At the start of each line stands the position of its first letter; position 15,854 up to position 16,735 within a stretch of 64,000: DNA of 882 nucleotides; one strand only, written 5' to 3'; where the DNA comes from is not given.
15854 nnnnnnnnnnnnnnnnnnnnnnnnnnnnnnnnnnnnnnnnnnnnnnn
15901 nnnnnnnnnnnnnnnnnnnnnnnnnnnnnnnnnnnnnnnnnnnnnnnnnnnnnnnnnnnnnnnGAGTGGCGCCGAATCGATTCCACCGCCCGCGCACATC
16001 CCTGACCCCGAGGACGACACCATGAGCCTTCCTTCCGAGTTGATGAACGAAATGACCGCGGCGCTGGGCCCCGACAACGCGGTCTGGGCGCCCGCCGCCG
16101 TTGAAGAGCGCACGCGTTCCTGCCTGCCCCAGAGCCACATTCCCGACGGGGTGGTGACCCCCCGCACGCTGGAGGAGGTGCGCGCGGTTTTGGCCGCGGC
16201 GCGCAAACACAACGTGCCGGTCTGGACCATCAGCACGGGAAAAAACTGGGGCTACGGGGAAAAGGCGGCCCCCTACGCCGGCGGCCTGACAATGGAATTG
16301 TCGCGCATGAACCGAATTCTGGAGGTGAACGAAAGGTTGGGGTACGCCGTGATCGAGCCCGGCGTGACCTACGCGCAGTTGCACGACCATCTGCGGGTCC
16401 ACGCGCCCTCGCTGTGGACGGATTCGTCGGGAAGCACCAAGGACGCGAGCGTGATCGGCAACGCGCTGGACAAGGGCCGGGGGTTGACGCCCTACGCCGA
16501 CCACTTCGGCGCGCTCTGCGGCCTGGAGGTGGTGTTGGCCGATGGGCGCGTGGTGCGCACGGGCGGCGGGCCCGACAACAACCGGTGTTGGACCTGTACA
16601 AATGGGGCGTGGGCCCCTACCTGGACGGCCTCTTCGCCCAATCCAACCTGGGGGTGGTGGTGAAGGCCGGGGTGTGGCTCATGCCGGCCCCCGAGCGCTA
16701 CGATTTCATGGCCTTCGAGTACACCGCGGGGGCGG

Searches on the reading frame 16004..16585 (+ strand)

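Call 9: search_protein_families(library=pfam, proteins=[window:16004-16585:+], max_evalue=0.01)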
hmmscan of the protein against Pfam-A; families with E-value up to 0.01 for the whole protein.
window:16004-16585:+ (194 aa): 1 family
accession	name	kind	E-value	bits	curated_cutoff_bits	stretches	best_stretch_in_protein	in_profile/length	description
PF01565.28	FAD_binding_4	-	1.8e-28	99.4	26.4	1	47-187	1-139/139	FAD binding domain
